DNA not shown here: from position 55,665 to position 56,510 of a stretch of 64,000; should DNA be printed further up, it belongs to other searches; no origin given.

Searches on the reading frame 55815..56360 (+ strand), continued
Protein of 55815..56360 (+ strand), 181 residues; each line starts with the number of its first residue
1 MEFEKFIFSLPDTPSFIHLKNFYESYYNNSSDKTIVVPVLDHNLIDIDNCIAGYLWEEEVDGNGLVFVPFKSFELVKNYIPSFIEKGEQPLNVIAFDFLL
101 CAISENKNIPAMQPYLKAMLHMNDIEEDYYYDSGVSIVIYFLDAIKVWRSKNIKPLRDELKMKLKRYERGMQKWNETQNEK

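Call 59: get_annotated_region(hit=H5, flank=3000)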
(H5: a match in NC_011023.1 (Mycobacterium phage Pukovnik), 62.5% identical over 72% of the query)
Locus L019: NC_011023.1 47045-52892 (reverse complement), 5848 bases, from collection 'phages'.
description: Mycobacterium phage Pukovnik, complete genome.
organism: Mycobacterium phage Pukovnik (NCBI taxid 2914013)
taxonomy: Viruses; Duplodnaviria; Heunggongvirae; Uroviricota; Caudoviricetes; Pukovnikvirus; Pukovnikvirus pukovnik
host: Mycobacterium sp.; source: -; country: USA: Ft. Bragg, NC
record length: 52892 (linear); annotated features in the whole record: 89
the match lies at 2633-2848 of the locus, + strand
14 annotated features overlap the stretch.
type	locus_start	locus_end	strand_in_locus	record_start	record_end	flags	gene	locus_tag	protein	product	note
CDS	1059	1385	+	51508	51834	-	89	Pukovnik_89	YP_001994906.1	hypothetical protein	gp89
CDS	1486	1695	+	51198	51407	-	88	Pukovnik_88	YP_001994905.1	hypothetical protein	gp88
CDS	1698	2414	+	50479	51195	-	87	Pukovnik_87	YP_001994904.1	hypothetical protein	gp87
CDS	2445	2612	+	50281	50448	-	86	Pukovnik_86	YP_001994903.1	hypothetical protein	gp86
CDS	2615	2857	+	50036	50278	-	85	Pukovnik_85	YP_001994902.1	hypothetical protein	gp85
CDS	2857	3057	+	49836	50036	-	84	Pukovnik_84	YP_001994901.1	hypothetical protein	gp84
CDS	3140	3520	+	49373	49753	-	83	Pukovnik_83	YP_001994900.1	hypothetical protein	gp83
CDS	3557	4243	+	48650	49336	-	82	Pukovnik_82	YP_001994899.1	DNA methyltransferase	gp82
CDS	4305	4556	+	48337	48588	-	81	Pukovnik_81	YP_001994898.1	hypothetical protein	gp81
CDS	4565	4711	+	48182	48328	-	80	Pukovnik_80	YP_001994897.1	hypothetical protein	gp80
CDS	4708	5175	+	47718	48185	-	79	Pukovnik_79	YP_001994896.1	putative SprT-like protein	gp79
CDS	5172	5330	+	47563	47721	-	78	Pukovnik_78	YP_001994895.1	hypothetical protein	gp78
CDS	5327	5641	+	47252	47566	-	77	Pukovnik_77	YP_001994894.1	site-specific recombination directionality factor RDF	gp77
CDS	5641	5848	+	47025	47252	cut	76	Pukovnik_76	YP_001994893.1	hypothetical protein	gp76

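Call 60: predict_structure(alignment_id=A5)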
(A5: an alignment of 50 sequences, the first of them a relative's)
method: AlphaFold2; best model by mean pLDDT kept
length: 231 residues; sequences in the alignment: 50
mean_pLDDT: 60.4   pTM: 0.49
mean pLDDT of the five models: 60.4, 59.9, 59.6, 59.2, 58.7
residues with pLDDT >= 90: 63; 70-90: 28; 50-70: 28; < 50: 112
segments of 3 or more residues with pLDDT < 50: 1-60, 92-130, 132-144
pLDDT, mean of each block of 10 residues (from residue 1): 33 35 34 37 34 34 69 63 64 34 33 29 35 44 58 90 87 93 95 98 97 94 96 85
secondary structure, 60 per line:
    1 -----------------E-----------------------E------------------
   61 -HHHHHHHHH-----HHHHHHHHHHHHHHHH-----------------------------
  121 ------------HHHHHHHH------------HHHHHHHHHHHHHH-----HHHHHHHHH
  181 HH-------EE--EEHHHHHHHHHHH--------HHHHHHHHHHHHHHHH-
elements in order: H62-70 H76-91 H133-140 H153-166 H172-182 H196-206 H215-230

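Call 62: fold_search(model_id=the predicted structure, library=pdb)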
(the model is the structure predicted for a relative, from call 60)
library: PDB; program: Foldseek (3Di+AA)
matches with E <= 10: 68; with E <= 0.001: 0
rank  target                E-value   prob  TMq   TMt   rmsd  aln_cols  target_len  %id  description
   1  9c1s_D                1.6e+00  0.04  0.13  0.17  15.3       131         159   15  Fab F946 in complex with OspC type A (released 2025-08-27)
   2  2lse_MODEL_1_A        2.7e+00  0.12  0.21  0.39   6.4        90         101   18  Solution NMR Structure of De Novo Designed Four Helix Bundle Protein, Northeast Structural Genomics Consortium (released 2012-06-27)
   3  8uqn_A                2.9e+00  0.02  0.13  0.11  10.9       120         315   14  PLCb3-Gaq complex on membranes (released 2023-12-06)
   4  8bhv_b                3.2e+00  0.03  0.14  0.07  22.6       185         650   14  DNA-PK XLF mediated dimer bound to PAXX (released 2023-06-07)
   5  6ky0_C                3.7e+00  0.11  0.15  0.20   3.0        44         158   14  Crystal structural of active-site human glutathione-specific gamma-glutamylcyclotransferase 2(ChaC2) mutant with Gluta (released 2020-07-29)
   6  5cqv_A                3.7e+00  0.02  0.12  0.14  12.4       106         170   18  Crystal structure of uncharacterized protein Q8DWV2 from Streptococcus agalactiae (released 2016-02-03)
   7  6hix_Af               3.9e+00  0.06  0.13  0.23  16.9       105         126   15  Cryo-EM structure of the Trypanosoma brucei mitochondrial ribosome - This entry contains the large mitoribosomal subu (released 2018-09-26)
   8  1rio_B                3.9e+00  0.06  0.18  0.33   6.8        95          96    6  Structure of bacteriophage lambda cI-NTD in complex with sigma-region4 of Thermus aquaticus bound to DNA (released 2004-01-27)
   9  4bta_A                3.9e+00  0.04  0.15  0.14  12.5       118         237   12  CRYSTAL STRUCTURE OF THE PEPTIDE(PRO-PRO-GLY)3 BOUND COMPLEX OF N- TERMINAL DOMAIN AND PEPTIDE SUBSTRATE BINDING DOMAI (released 2013-10-09)
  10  6qw6_5J               3.9e+00  0.02  0.13  0.05  20.8       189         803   13  Structure of the human U5.U4/U6 tri-snRNP at 2.9A resolution. (released 2019-04-17)
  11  6ei0_G                4.2e+00  0.07  0.17  0.29   7.6        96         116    6  Cytosolic copper storage protein Csp from Streptomyces lividans: apo form (released 2018-10-10)
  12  6ky1_B                4.4e+00  0.10  0.15  0.18   3.0        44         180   14  Crystal structural of human glutathione-specific gamma-glutamylcyclotransferase 2 (ChaC2)mutant with Glutamate 83 repl (released 2020-07-29)
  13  9f9s_CN               4.4e+00  0.04  0.15  0.23  15.2       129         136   11  Yeast SDD1 Disome with Mbf1 (released 2024-12-04)
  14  6ky1_C                4.7e+00  0.09  0.15  0.21   3.0        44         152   14  Crystal structural of human glutathione-specific gamma-glutamylcyclotransferase 2 (ChaC2)mutant with Glutamate 83 repl (released 2020-07-29)
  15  7o7o_A                4.7e+00  0.04  0.15  0.04   9.8       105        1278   12  (h-alpha2M)4 semiactivated II state (released 2022-04-13)
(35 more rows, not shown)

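Call 63: search_solved_structures(query=A5, max_evalue=1)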
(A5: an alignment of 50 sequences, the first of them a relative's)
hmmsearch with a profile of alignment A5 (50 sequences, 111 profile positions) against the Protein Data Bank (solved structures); distinct sequences matched with E-value up to 1: 0.

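Call 73: find_encoding_contigs(protein=P0125, flank=6000, max_places=3)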
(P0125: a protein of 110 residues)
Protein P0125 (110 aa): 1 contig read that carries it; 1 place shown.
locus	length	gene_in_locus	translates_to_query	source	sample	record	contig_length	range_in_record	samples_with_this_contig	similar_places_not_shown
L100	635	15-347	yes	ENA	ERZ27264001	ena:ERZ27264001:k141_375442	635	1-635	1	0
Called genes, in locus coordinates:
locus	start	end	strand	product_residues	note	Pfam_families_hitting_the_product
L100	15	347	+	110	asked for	-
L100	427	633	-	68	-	?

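Call 80: fold_search(model_id=the predicted structure, library=viral)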
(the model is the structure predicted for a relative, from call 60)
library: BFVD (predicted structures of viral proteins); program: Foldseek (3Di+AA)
matches with E <= 10: 88; with E <= 0.001: 3
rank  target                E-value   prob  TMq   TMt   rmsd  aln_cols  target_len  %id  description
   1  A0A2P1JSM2            2.3e-06  1.00  0.31  0.53  13.0        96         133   32  Uncharacterized protein [Gordonia phage Waits]
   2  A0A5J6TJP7            2.0e-05  1.00  0.34  0.49   1.0        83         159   25  Uncharacterized protein [Gordonia phage Gibbin]
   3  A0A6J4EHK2            1.3e-04  1.00  0.30  0.72   2.1        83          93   28  (no name in the UniProt tables at hand)
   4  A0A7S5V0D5            1.0e-01  0.99  0.29  0.68   3.5        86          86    8  (no name in the UniProt tables at hand)
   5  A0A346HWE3            1.2e-01  0.84  0.21  0.51   4.3        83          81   18  (no name in the UniProt tables at hand)
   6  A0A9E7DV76            3.7e-01  0.05  0.13  0.09  20.8       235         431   14  Uncharacterized protein [Enterococcus phage vB_OCPT_CCS1]
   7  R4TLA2                7.8e-01  0.10  0.17  0.30  12.5       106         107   10  Uncharacterized protein [Halogranum tailed virus 1]
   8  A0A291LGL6            1.0e+00  0.05  0.12  0.19  14.3       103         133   14  Uncharacterized protein [Aeromonas phage AS-sw]
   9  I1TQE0                1.1e+00  0.07  0.15  0.16  16.3       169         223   10  (no name in the UniProt tables at hand)
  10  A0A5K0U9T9            1.1e+00  0.03  0.18  0.05  30.8       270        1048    8  Uncharacterized protein [Yasminevirus sp. GU-2018]
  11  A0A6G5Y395            1.2e+00  0.09  0.17  0.28  15.5       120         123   12  (no name in the UniProt tables at hand)
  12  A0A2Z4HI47            1.4e+00  0.09  0.15  0.22  11.7        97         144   11  Uncharacterized protein [Hyposidra talaca nucleopolyhedrovirus]
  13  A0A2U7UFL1            1.4e+00  0.03  0.12  0.12  24.5       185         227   12  Uncharacterized protein [Pandoravirus macleodensis]
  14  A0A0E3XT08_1          1.4e+00  0.02  0.12  0.03  31.6       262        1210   12  Genome polyprotein [Falcovirus A1]
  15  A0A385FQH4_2          2.0e+00  0.02  0.14  0.05  21.1       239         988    9  Polyprotein (Fragment) [Culex picorna-like virus 1]
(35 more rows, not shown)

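Call 81: search_protein_families(library=pfam, proteins=[L013:7824-8645:+, L016:5014-5661:+, L016:5662-7824:+, L016:8732-10477:+], max_evalue=0.01)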
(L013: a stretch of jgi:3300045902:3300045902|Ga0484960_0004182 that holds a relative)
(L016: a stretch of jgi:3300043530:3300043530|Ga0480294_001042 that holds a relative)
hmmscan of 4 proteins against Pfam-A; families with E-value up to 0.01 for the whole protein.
L013:7824-8645:+ (273 aa): 1 family
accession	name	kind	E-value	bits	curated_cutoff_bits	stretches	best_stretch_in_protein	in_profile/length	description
PF12784.13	PDDEXK_2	-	8.9e-52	176.5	27.4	1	6-227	1-223/229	PD-(D/E)XK nuclease family transposase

L016:5014-5661:+ (215 aa): 0 families

L016:5662-7824:+ (720 aa): 2 families
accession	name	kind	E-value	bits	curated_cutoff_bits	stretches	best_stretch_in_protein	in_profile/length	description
PF10593.14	Z1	-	5.5e-27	95.3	25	1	288-502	2-206/228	Z1 domain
PF04851.21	ResIII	-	0.00081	19.8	22.5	1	22-154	9-133/164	Type III restriction enzyme, res subunit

L016:8732-10477:+ (581 aa): 2 families
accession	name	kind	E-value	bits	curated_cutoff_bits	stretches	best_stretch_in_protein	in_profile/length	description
PF03235.19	GmrSD_N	-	3.4e-38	132.2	33.2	1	12-237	2-198/199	GmrSD restriction endonuclease, N-terminal domain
PF07510.16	GmrSD_C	-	2.1e-12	47.6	23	1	440-559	14-135/138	GmrSD restriction endonucleases, C-terminal domain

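Call 82: search_protein_families(library=padloc, proteins=[P0123, P0124, L013:2299-5301:+, L013:5390-5686:+, L013:5670-6023:+, L013:7824-8645:+, L016:684-4028:+, L016:5014-5661:+, L016:5662-7824:+, L016:8732-10477:+], max_evalue=0.001)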
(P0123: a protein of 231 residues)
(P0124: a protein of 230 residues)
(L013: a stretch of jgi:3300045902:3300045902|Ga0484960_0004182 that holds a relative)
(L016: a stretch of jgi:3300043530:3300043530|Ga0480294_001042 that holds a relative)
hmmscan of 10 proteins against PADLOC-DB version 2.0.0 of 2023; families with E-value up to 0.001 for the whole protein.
P0123 (231 aa): 0 families

P0124 (230 aa): 0 families

L013:2299-5301:+ (1000 aa): 62 families (the best 25 are shown)
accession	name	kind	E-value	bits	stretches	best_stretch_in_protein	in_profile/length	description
PDLC03604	REase_MTase_IIG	-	3.7e-230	764.8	1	1-994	4-983/1011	Type IIG restriction enzyme-methyltransferase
PDLC03629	REase_MTase_IIG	-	2.2e-77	258.9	2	380-955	432-973/1182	Type IIG restriction enzyme-methyltransferase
PDLC03335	MTase_II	-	5.3e-72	241.4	2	459-947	134-571/607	Type II methyltransferase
PDLC03612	REase_MTase_IIG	-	9.3e-57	191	2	527-998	777-1233/1247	Type IIG restriction enzyme-methyltransferase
PDLC03609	REase_MTase_IIG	-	6.1e-49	164.6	2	459-965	483-944/1066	Type IIG restriction enzyme-methyltransferase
PDLC03596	REase_MTase_IIG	-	9.4e-36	121.2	2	547-999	710-1133/1148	Type IIG restriction enzyme-methyltransferase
PDLC03226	MTase_II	-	1.9e-35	120.6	2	546-998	126-572/579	Type II methyltransferase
PDLC03601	REase_MTase_IIG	-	4.3e-33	112.2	1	534-884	659-998/1110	Type IIG restriction enzyme-methyltransferase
PDLC03630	REase_MTase_IIG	-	5.7e-32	108.5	2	546-840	603-911/1100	Type IIG restriction enzyme-methyltransferase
PDLC03250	MTase_II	-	1.5e-31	107.9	1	318-939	127-698/775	Type II methyltransferase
PDLC03313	MTase_II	-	8e-31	105.2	1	546-885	142-460/563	Type II methyltransferase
PDLC02529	PglX|PglXI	-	5.8e-30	101.7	3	684-961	506-766/1189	PglX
PDLC03245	MTase_II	-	2.3e-27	93.8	2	540-994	150-571/577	Type II methyltransferase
PDLC02643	DrmMI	-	1e-26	91.2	2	530-858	845-1125/1347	DrmMI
PDLC03235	MTase_II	-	3.5e-23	80.3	1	452-701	159-399/648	Type II methyltransferase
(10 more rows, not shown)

L013:5390-5686:+ (98 aa): 8 families
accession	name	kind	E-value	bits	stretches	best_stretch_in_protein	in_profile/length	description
PDLC04906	PDC-S09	-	2e-20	71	1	6-91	10-96/98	-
PDLC04902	PDC-S09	-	3.2e-19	67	1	18-92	19-94/97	-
PDLC04904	PDC-S09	-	8.9e-19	65.6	1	16-90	21-95/104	-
PDLC04905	PDC-S09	-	2.2e-14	51.6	1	16-94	17-99/101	-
PDLC04903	PDC-S09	-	3e-08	31.9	1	8-72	16-78/108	-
PDLC04369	PDC-M05A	-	8.1e-06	23.6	1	4-66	89-148/201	-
PDLC04907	PDC-S09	-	4.2e-05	21.6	1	5-90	12-92/114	-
PDLC04368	PDC-M05A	-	0.0001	20.2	1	20-71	107-157/201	-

L013:5670-6023:+ (117 aa): 0 families

L013:7824-8645:+ (273 aa): 0 families

L016:684-4028:+ (1114 aa): 38 families (the best 25 are shown)
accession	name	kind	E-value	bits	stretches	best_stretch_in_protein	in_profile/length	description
PDLC03628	REase_MTase_IIG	-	1.5e-241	802.8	1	1-1042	1-1033/1100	Type IIG restriction enzyme-methyltransferase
PDLC03612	REase_MTase_IIG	-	1.4e-32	110.9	3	483-715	490-719/1247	Type IIG restriction enzyme-methyltransferase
PDLC02643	DrmMI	-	2.4e-25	86.6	2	681-803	811-936/1347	DrmMI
PDLC03604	REase_MTase_IIG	-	8.3e-25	85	2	479-633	366-505/1011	Type IIG restriction enzyme-methyltransferase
PDLC03601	REase_MTase_IIG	-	2.3e-23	80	2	484-798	442-731/1110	Type IIG restriction enzyme-methyltransferase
PDLC03596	REase_MTase_IIG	-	5.4e-20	69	2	195-651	239-668/1148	Type IIG restriction enzyme-methyltransferase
PDLC02638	DrmMI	-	1.3e-16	57.9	2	692-799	826-934/935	DrmMI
PDLC03609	REase_MTase_IIG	-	3.3e-16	56.3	2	713-821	532-635/1066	Type IIG restriction enzyme-methyltransferase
PDLC02527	PglX|PglXI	-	2.9e-14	49.8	1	464-597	265-390/1332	PglX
PDLC03219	MTase_II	-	2.4e-13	47.3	2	740-899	165-318/504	Type II methyltransferase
PDLC03618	REase_MTase_IIG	-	8.7e-13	44.5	2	721-806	846-935/1429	Type IIG restriction enzyme-methyltransferase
PDLC03600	REase_MTase_IIG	-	9.1e-13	45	1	571-883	339-635/1205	Type IIG restriction enzyme-methyltransferase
PDLC02644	DrmMI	-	2.5e-12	43.6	2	720-750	361-392/988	DrmMI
PDLC03629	REase_MTase_IIG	-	2.7e-12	43.3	1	499-632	432-536/1182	Type IIG restriction enzyme-methyltransferase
PDLC02646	DrmMI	-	9.1e-12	41.9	1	720-799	262-346/792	DrmMI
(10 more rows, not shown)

L016:5014-5661:+ (215 aa): 0 families

L016:5662-7824:+ (720 aa): 3 families
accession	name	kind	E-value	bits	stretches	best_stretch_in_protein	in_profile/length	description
PDLC03202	Helicase_II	-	2.5e-61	205.8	1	9-706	12-611/621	Type II helicase domain protein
PDLC02205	MzaC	-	3.4e-12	43.1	2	422-506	574-655/952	-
PDLC01278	Cas8b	-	0.00032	18.3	1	243-370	172-291/311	CAS-I-B; effector_LS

L016:8732-10477:+ (581 aa): 30 families (the best 25 are shown)
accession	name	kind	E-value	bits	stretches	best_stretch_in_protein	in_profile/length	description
PDLC04157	HEC-06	-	3.6e-44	149.3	1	3-562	6-550/558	-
PDLC04154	HEC-06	-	1.2e-43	147.6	1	4-558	7-555/569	-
PDLC04155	HEC-06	-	2e-42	143.5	1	4-558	5-549/562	-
PDLC02687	Orf5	-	3.6e-39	132.9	1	8-542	5-535/543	Orf5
PDLC02695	Orf5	-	3.9e-39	132.5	2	7-297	6-313/601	Orf5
PDLC02693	Orf5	-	1.3e-36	124.8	1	20-563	6-538/543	Orf5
PDLC02691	Orf5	-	5.7e-35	118.9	1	7-561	6-573/579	Orf5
PDLC02700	Orf5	-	3.4e-34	116.5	2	11-256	3-240/555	Orf5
PDLC02686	Orf5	-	7.4e-31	105.2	1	20-560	18-559/566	Orf5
PDLC02701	Orf5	-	2e-26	90.6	2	23-288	20-298/596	Orf5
PDLC02692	Orf5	-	6.8e-23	79.2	1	21-297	6-275/558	Orf5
PDLC02698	Orf5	-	2.7e-20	70.6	2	23-96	20-93/573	Orf5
PDLC02690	Orf5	-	3.2e-18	63.9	1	20-555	7-517/531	Orf5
PDLC02792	SspE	-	1.1e-17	61.6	1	9-104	11-119/771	SspE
PDLC02786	SspE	-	7.1e-17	59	1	10-119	12-129/766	SspE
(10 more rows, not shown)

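Call 85: find_related_loci(query=A4, collection=metagenome_contigs, flank=8000)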
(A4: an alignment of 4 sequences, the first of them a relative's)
Query A4 (231 aa) in metagenome_contigs; peptide patterns used: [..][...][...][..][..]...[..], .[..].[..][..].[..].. (x = any residue, [..] = any of these).
284 stretches matched a pattern, but none encodes a relative of the query by tblastn (E <= 1e-3).

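Call 86: find_related_loci(query=A4, collection=viral_contigs, flank=8000)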
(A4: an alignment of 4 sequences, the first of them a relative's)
Query A4 (231 aa) in viral_contigs; peptide patterns used: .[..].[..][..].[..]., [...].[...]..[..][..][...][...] (x = any residue, [..] = any of these).
66 stretches matched a pattern, but none encodes a relative of the query by tblastn (E <= 1e-3).
